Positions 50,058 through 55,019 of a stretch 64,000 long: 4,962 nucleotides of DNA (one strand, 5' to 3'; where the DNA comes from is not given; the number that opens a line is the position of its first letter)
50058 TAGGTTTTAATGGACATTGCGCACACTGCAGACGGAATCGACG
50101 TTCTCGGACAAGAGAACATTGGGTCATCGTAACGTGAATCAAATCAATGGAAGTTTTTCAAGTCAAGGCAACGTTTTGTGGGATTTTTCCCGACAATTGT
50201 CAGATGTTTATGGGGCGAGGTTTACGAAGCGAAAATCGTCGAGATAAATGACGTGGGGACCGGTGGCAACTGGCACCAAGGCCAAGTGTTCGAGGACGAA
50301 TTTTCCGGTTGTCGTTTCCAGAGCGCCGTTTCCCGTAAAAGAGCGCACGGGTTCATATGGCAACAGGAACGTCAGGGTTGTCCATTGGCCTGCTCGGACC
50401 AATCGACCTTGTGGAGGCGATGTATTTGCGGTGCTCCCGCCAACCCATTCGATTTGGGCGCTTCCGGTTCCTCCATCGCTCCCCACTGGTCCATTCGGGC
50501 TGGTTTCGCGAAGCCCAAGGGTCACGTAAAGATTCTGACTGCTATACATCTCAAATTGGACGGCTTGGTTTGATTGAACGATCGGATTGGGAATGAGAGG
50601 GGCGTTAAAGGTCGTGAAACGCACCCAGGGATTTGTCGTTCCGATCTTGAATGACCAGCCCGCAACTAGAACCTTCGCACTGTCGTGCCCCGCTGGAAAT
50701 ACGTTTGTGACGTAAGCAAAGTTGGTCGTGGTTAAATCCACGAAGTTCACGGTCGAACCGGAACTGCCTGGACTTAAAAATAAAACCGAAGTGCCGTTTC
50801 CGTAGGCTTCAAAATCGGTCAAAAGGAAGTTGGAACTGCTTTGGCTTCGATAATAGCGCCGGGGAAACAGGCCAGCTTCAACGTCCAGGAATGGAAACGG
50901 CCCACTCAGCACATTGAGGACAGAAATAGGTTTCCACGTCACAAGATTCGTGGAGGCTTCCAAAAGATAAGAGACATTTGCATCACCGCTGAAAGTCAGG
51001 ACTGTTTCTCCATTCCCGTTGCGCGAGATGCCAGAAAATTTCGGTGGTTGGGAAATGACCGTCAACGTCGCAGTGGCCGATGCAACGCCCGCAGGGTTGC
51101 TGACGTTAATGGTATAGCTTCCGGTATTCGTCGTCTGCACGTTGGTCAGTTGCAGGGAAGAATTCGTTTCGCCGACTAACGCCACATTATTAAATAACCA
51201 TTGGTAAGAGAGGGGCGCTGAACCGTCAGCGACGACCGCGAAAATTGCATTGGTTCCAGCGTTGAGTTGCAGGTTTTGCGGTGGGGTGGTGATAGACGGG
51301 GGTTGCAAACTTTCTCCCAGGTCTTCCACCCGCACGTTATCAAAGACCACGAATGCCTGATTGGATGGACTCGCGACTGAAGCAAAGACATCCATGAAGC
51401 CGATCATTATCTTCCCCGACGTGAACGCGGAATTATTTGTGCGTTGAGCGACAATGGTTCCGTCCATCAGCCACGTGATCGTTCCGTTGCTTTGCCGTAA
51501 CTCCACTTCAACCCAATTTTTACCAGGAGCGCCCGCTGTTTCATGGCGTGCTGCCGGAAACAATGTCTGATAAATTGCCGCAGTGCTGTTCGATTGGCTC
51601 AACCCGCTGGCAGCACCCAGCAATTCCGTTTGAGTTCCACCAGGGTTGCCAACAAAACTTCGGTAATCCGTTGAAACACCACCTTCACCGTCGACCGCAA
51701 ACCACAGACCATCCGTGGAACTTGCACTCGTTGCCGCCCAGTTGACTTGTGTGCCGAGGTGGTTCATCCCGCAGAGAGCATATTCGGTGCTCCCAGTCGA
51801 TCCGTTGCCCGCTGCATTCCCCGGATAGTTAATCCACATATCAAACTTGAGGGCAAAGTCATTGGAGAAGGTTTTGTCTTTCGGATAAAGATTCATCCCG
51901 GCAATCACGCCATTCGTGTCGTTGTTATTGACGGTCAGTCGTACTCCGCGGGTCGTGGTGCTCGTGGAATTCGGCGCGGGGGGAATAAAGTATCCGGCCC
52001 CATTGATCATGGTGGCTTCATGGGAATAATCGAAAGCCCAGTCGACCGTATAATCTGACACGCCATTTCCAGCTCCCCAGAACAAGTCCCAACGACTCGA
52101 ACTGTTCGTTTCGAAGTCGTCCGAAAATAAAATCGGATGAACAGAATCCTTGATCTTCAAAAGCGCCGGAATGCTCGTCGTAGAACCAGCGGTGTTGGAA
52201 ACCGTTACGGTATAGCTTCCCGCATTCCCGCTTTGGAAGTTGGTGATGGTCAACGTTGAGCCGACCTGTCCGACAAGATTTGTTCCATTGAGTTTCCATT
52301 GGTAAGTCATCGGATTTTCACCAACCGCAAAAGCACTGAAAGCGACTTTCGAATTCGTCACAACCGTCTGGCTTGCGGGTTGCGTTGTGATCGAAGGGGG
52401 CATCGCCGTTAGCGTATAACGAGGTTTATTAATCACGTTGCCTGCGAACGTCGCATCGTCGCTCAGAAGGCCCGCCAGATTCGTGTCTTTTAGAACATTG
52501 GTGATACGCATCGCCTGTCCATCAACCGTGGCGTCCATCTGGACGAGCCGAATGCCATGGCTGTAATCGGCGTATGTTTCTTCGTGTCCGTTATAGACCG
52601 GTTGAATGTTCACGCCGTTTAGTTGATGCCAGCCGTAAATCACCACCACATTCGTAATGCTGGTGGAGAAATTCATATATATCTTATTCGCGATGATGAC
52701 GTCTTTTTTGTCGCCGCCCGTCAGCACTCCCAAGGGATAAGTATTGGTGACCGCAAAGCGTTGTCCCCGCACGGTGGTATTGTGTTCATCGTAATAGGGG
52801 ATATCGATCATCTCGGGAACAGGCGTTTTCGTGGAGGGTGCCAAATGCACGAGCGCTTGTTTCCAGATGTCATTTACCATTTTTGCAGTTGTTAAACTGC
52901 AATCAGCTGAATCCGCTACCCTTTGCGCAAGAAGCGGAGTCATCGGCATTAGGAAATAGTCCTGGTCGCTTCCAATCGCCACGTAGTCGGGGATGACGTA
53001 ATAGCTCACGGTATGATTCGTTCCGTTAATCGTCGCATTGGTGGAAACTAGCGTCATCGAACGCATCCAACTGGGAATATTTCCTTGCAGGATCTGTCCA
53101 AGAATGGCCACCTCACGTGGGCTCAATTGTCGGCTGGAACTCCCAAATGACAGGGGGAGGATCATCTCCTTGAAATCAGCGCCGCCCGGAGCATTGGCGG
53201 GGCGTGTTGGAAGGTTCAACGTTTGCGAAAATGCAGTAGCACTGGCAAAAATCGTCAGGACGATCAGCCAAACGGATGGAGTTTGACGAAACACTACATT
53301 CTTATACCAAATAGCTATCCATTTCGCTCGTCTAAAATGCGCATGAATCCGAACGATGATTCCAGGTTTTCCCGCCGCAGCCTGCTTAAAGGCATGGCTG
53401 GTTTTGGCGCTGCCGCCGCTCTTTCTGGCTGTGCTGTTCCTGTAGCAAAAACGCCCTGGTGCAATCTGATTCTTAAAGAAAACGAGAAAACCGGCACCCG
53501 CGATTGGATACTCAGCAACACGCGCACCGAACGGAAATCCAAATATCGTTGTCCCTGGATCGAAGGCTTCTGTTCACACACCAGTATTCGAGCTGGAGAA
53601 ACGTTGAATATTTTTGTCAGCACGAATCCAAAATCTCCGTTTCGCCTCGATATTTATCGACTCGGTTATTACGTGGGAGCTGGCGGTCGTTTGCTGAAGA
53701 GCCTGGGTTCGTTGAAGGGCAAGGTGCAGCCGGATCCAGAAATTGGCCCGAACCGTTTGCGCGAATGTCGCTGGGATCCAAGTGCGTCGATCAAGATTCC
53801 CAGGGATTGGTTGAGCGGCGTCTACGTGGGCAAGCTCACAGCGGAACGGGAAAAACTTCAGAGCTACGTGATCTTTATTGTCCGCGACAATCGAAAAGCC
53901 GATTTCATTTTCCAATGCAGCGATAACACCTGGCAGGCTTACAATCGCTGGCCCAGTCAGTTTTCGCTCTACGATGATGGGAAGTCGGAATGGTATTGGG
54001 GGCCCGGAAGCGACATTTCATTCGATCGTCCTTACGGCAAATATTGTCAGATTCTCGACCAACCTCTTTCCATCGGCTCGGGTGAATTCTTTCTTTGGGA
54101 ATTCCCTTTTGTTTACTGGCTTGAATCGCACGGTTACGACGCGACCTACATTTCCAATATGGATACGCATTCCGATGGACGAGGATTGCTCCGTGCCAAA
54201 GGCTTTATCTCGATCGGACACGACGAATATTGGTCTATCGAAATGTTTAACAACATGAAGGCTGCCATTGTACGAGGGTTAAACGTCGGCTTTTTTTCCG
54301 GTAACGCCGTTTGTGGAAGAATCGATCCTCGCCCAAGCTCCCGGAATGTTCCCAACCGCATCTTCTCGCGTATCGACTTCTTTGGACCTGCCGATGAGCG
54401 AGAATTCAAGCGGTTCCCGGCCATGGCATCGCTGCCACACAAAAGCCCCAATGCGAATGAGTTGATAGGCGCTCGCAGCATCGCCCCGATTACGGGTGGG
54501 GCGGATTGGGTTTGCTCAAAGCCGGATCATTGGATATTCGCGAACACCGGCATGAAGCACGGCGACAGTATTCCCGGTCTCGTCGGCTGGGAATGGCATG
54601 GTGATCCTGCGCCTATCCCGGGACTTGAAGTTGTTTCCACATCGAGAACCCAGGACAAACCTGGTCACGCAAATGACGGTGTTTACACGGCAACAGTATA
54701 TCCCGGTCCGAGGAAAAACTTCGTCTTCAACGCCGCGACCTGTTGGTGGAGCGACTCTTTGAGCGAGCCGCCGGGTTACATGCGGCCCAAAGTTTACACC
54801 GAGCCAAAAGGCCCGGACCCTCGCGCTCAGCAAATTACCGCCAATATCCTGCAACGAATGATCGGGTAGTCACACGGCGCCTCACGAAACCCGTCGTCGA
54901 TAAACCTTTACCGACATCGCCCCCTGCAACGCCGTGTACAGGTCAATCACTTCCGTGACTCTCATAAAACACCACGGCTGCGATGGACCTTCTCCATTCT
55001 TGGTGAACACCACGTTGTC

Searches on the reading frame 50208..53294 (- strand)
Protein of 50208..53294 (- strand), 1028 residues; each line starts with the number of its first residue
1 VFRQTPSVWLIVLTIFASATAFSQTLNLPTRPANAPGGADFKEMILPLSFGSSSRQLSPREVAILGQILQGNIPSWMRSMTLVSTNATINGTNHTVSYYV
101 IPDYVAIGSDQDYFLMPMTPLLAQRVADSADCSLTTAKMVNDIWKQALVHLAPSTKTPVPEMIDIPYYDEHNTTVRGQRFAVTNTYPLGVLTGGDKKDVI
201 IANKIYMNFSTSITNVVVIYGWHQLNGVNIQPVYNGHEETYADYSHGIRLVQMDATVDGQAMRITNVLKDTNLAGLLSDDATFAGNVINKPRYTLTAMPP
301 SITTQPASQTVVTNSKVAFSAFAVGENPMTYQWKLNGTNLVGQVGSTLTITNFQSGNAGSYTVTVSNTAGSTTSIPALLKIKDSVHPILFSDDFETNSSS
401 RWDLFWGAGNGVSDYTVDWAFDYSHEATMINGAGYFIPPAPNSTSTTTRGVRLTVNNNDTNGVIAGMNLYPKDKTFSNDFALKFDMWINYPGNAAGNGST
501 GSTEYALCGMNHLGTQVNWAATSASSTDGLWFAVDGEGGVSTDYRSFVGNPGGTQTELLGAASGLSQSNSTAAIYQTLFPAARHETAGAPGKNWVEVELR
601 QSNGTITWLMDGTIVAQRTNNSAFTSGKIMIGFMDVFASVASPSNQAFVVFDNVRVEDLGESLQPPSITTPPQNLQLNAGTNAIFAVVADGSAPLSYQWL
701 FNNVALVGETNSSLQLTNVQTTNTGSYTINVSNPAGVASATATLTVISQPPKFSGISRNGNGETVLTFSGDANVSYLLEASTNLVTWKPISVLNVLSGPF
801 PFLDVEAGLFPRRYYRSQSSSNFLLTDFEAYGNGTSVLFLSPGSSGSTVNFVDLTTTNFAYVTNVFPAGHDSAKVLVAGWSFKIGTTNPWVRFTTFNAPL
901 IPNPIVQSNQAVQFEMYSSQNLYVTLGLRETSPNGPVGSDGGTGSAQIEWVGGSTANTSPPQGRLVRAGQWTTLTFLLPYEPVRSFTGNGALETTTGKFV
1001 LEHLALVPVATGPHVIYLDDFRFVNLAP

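Call 56: search_protein_families(library=pfam, proteins=[window:50208-53294:-], max_evalue=0.001)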
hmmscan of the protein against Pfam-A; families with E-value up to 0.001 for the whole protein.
window:50208-53294:- (1028 aa): 7 families
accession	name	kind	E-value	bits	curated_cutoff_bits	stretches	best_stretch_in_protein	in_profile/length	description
PF13927.12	Ig_3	-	4.5e-24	85.2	30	2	299-367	1-78/78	Immunoglobulin domain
PF07679.22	I-set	-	1.1e-19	70.7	23.7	2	666-746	1-90/90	Immunoglobulin I-set domain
PF06832.18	BiPBP_C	-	7.4e-10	39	26.8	0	664-738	10-85/90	Penicillin-Binding Protein C-terminus Family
PF07686.23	V-set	-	3.4e-05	24.4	26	0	708-746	69-108/109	Immunoglobulin V-set domain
PF13895.12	Ig_2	-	4.2e-05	24.1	27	0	301-377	3-75/79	Immunoglobulin domain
PF00801.26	PKD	-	0.00011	22.5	23.5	0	303-373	3-73/80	PKD domain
PF00047.31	ig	-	0.00029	21.5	21.8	0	314-373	8-78/81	Immunoglobulin domain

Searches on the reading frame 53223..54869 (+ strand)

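Call 68: search_protein_families(library=pfam, proteins=[window:53223-54869:+], max_evalue=0.0001)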
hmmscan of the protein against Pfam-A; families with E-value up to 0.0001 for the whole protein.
window:53223-54869:+ (548 aa): 1 family
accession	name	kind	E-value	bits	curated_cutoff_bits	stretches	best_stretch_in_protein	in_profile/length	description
PF20254.3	DMFA2_C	-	2.5e-79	267.8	27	1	142-514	2-369/374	N,N-dimethylformamidase beta subunit-like, C-terminal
